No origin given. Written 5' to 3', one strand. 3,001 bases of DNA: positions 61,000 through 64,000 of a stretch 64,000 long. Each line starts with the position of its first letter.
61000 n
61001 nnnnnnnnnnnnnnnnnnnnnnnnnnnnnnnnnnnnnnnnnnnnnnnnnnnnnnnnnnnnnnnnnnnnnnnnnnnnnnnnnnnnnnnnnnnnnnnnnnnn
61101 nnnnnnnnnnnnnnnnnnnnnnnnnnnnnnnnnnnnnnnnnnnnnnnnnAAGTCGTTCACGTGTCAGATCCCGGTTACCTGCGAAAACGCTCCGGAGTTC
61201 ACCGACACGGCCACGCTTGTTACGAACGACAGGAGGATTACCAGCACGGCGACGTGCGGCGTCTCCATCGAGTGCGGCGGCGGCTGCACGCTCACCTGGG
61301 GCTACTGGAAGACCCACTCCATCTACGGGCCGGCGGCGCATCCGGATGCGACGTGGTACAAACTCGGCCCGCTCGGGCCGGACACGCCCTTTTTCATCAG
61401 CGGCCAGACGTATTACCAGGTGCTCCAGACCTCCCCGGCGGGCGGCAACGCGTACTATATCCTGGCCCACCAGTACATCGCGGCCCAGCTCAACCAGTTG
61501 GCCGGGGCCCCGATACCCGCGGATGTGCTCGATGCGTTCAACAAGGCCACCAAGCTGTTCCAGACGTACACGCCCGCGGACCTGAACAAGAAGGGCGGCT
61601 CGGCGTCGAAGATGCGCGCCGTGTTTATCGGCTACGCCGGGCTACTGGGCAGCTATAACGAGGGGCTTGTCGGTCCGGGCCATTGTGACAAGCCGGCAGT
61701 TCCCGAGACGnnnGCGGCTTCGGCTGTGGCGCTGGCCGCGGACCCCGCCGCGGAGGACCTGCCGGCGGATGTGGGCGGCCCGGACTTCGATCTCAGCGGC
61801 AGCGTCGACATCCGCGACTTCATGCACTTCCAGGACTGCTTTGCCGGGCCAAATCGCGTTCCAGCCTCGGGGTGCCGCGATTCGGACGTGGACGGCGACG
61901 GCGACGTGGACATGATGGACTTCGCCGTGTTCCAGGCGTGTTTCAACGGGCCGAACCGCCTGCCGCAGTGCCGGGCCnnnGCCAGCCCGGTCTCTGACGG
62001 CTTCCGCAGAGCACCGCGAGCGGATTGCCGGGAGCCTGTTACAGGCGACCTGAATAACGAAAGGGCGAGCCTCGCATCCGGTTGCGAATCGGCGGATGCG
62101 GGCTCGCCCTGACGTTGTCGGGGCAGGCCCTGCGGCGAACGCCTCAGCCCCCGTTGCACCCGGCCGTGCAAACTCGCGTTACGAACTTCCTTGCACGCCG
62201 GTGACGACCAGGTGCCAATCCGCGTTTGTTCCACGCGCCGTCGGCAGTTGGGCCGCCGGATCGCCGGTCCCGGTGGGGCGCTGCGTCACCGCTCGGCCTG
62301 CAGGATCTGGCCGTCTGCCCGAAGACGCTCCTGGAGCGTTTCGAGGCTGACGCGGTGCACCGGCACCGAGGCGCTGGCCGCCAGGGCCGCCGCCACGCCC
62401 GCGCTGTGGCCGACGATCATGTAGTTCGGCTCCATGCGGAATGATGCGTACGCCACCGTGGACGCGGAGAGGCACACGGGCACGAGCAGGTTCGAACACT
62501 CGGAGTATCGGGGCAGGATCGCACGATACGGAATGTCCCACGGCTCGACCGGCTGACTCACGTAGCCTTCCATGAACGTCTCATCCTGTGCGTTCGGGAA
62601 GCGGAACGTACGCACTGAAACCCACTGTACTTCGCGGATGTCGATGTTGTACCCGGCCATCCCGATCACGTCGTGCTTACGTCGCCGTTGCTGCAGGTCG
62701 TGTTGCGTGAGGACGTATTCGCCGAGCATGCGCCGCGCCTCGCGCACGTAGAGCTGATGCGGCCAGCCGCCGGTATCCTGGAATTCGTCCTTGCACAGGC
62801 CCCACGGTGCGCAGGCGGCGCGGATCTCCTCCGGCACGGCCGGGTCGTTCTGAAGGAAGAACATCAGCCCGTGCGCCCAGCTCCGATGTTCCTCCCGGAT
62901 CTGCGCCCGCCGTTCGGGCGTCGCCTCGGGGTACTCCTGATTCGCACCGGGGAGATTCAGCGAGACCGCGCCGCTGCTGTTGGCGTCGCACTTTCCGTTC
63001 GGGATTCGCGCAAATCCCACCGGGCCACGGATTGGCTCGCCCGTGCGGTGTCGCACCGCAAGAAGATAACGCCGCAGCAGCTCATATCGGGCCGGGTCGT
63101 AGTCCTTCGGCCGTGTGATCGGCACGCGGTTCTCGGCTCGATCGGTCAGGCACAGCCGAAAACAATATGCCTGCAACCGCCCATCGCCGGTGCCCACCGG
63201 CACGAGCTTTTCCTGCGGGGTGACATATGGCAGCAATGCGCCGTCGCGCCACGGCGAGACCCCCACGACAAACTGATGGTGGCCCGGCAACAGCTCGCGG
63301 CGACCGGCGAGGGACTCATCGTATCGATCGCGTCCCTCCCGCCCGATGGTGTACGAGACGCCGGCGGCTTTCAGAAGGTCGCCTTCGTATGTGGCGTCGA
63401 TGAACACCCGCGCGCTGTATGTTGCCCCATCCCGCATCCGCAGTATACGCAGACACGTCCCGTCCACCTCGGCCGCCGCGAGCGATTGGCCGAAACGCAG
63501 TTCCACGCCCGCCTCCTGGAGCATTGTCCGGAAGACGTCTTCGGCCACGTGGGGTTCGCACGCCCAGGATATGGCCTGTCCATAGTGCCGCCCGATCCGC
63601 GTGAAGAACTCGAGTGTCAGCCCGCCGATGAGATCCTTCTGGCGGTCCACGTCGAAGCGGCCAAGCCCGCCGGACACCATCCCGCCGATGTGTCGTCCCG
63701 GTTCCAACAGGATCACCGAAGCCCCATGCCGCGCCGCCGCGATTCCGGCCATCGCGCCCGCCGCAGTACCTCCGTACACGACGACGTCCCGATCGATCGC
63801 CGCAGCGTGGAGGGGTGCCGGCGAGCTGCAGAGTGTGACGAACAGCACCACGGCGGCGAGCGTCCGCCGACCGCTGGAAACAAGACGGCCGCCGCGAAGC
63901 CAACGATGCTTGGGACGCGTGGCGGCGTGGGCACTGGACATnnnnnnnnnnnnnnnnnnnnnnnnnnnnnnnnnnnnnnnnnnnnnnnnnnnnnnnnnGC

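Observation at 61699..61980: Single in-frame amber codon separates a secreted protein from an intact dockerin-like tail: possible programmed readthrough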

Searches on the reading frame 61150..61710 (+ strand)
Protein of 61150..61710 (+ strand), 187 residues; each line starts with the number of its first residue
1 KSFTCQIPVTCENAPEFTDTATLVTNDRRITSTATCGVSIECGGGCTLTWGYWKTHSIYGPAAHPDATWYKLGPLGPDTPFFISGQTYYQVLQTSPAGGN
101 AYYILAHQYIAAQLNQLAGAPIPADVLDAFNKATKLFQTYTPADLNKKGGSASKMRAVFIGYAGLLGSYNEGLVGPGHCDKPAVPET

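Call 24: find_related_loci(query=window:61150-61710:+, collection=metagenome_contigs, flank=1500)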
Query window:61150-61710:+ (187 aa) in metagenome_contigs; peptide patterns used: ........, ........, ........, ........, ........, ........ (x = any residue, [..] = any of these).
341 stretches matched a pattern; 225 encode a relative of the query (tblastn E <= 1e-3); the best 80 are kept; 80 distinct loci.
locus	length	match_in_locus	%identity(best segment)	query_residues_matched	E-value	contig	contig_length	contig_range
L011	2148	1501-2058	76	1-180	6e-89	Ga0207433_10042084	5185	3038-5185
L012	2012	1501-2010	74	1-164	7e-76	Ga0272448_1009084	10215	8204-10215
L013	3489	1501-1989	58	19-181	2e-56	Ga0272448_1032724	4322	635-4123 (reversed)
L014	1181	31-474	61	30-181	8e-59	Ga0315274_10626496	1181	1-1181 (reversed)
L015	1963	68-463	64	45-181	2e-53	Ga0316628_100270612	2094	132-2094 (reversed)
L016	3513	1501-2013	57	14-186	1e-51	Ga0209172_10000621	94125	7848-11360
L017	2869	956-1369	59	39-180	2e-50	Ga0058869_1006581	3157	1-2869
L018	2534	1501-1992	52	16-181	1e-49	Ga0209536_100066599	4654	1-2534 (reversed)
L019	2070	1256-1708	54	24-179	3e-50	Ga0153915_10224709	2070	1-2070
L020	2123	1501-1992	55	16-181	2e-49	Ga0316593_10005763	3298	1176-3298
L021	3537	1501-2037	52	16-181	1e-48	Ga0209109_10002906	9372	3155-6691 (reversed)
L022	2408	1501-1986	56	19-181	3e-48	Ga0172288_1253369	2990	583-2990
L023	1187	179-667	53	18-181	1e-49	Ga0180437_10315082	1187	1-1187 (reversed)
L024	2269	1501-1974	54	16-181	4e-47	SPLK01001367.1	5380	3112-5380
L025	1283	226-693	55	19-181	2e-48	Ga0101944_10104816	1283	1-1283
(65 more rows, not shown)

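Call 25: find_related_loci(query=window:61150-61710:+, collection=genome_contigs, flank=1500)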
Query window:61150-61710:+ (187 aa) in genome_contigs; peptide patterns used: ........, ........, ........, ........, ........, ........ (x = any residue, [..] = any of these).
214 stretches matched a pattern; 123 encode a relative of the query (tblastn E <= 1e-3); the best 80 are kept; 80 distinct loci.
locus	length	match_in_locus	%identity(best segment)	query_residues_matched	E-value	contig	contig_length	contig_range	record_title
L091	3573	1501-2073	72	1-185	3e-85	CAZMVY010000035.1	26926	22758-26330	MAG TPA_asm: uncultured Planctomycetales bacterium isolate SRP167436_co1_329 genome assembly, contig: NODE_2628_length_2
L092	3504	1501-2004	53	17-186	2e-53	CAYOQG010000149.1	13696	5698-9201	MAG TPA_asm: uncultured Phycisphaeraceae bacterium isolate SRP323688_co1_276 genome assembly, contig: NODE_6978_length_1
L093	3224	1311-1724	61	38-179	5e-53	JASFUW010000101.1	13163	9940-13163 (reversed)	MAG: Phycisphaerae bacterium isolate D1105M12metaG_Bin_242 D1105M12metaG_FD_scaffold_352_c1, whole genome shotgun sequen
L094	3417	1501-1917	59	39-181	1e-50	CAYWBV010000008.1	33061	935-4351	MAG TPA_asm: uncultured Maribellus sp. isolate SRP294416_co1_256 genome assembly, contig: NODE_2291_length_33061_cov_11.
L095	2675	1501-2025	52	3-181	7e-49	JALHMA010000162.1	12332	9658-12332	MAG: Saprospiraceae bacterium isolate Bin_28_2_sub c_000000019185, whole genome shotgun sequence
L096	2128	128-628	54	19-185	1e-47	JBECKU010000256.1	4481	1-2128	MAG: Candidatus Sulfobium sp. isolate ETDI26 k127_5063641, whole genome shotgun sequence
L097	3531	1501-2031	52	1-181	3e-47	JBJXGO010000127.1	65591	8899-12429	MAG: Saprospiraceae bacterium isolate F1F2.bin.255 k127_7381819, whole genome shotgun sequence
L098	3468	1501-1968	55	19-181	8e-47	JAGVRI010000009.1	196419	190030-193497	MAG: Chloroflexota bacterium isolate TumbabinsA95 c_000000000009, whole genome shotgun sequence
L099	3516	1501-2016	50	8-181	7e-47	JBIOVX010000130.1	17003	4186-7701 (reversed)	MAG: Thermoanaerobaculia bacterium isolate MAG097 k127_2789554, whole genome shotgun sequence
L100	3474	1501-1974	54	16-181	5e-47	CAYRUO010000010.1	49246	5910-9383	MAG TPA_asm: uncultured Thermanaerothrix sp. isolate binchicken_co40_18 genome assembly, contig: NODE_579_length_49246_c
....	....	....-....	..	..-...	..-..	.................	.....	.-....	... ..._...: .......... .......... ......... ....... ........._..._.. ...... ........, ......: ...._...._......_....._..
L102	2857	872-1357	53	16-185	3e-46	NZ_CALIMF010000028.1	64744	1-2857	MAG: uncultured Thermanaerothrix sp. isolate S1_Bin_MAXBIN__187_1_1 c_000000018462, whole genome shotgun sequence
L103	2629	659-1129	55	19-181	8e-46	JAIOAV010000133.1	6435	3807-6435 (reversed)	MAG: Chloroflexota bacterium isolate S1bins97 c_000000000133, whole genome shotgun sequence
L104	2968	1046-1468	55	37-182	6e-46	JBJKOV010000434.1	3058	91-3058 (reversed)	MAG: Thermodesulfovibrionales bacterium isolate Bin_104 S1Ck127_2323035_flag_0_multi_8.9181_len_3058, whole genome shotg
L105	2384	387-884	51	11-179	2e-45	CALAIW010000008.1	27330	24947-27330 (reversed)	MAG: uncultured bacterium isolate S1_Bin_METABAT__242_1 genome assembly, contig: c_000000309888, whole genome shotgun se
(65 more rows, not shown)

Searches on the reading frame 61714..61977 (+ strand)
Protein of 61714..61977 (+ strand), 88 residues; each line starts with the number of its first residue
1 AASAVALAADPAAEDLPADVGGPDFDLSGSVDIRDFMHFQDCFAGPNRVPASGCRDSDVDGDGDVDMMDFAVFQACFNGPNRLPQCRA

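Call 4: search_protein_families(library=pfam, proteins=[window:61714-61977:+], max_evalue=1)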
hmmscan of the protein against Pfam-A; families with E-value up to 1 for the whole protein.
window:61714-61977:+ (88 aa): 1 family
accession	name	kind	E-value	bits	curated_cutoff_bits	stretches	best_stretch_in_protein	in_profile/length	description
PF00404.24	Dockerin_1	-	9.8e-06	26.1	22.9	1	24-72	3-51/57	Dockerin type I domain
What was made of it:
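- On Dockerin type I domain (PF00404): 26.1 bits against 22.9, E 9.8e-6, residues 24-72 of the 88-aa tail (call 4).
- Closest known: Type I dockerin of cellulosomes, and the hypothesised planctomycete 'planctosome'. Same: Duplicated Ca-loop/helix segments and a Pfam Dockerin_1 match above threshold (call 4).
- Checked: The module: the 88-aa tail hits Pfam Dockerin_1 at E 9.8e-6, 26.1 bits, against a gathering score of 22.9 (call 4).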

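Call 27: search_protein_families(library=ncbifam, proteins=[window:61714-61977:+], max_evalue=0.1)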
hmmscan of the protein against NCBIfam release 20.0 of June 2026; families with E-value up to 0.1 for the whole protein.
window:61714-61977:+ (88 aa): 1 family
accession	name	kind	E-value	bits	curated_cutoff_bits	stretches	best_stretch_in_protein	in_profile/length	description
NF041540.1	dockerin_GC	domain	0.00055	20.3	29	1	18-78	3-64/67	GC-type dockerin domain-anchored protein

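Call 47: find_homologous_proteins(query=window:61726-61977:+, max_evalue=0.001)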
Query window:61726-61977:+ (84 aa): 5 proteins with E <= 0.001 among 5 candidates.
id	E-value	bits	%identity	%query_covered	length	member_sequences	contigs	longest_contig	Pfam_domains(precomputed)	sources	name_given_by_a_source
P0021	7.8e-50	184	100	100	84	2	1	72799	PF00404.25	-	-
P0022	7.9e-27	111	63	76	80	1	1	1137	PF00404.25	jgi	jgi:hypothetical protein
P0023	6.7e-22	95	88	60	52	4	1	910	-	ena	-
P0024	8.9e-19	85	65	63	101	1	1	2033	-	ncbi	-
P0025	2.5e-18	84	64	75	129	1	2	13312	-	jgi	jgi:hypothetical protein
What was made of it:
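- Checked: A weak AGGCGG sits 8 nt before GTG 61726, and automatic annotation calls an 84-aa ORF there (P0021, call 47).
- Gene callers annotate the 84-aa ORF (call 47).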

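Call 49: find_encoding_contigs(protein=P0022, flank=3000)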
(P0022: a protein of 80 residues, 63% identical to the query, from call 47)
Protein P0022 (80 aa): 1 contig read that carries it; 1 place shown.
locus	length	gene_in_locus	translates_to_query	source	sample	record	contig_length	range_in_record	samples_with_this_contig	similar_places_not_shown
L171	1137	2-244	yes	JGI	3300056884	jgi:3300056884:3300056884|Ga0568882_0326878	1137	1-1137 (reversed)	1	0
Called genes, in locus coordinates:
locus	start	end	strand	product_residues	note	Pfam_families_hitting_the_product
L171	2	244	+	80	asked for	PF00404:Dockerin_1 (weak)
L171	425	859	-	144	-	PF07366:SnoaL, PF12680:SnoaL_2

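Call 50: find_encoding_contigs(protein=P0024, flank=3000)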
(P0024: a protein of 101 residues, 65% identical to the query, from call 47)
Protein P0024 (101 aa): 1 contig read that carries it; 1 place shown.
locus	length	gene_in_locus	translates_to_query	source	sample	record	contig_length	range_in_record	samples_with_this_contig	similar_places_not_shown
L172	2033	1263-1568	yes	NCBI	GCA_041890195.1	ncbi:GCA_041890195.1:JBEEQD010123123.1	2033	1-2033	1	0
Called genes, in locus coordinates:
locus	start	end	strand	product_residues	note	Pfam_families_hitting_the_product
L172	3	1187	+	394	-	?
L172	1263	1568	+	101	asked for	-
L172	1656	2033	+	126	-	?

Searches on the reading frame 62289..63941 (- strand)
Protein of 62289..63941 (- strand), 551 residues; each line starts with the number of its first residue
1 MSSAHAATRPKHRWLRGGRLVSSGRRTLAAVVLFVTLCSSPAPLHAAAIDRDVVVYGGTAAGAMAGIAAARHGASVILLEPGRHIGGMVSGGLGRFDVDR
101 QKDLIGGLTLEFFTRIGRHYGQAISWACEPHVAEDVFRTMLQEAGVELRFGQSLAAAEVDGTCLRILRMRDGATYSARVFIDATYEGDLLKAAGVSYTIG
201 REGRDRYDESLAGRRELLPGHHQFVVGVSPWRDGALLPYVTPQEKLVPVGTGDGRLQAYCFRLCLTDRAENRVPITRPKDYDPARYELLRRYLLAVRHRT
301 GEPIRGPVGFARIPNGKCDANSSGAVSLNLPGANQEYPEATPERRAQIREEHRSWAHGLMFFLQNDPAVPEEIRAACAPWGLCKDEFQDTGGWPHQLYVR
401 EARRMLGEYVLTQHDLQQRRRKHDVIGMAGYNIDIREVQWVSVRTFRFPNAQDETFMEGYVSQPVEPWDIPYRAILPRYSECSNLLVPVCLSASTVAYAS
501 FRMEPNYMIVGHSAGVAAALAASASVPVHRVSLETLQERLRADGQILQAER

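Call 56: search_protein_families(library=pfam, proteins=[window:62289-63941:-], max_evalue=0.001)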
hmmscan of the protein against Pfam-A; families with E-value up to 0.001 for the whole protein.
window:62289-63941:- (551 aa): 3 families
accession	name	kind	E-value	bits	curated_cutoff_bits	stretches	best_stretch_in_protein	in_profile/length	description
PF12831.13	FAD_oxidored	-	1.6e-100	337.8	27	1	52-540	1-416/416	FAD dependent oxidoreductase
PF03486.20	HI0933_like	-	7.4e-05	22.8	50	1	52-101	2-52/244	HI0933-like protein Rossmann domain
PF00890.30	FAD_binding_2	-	0.0006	19.6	20.4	0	52-87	1-36/414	FAD binding domain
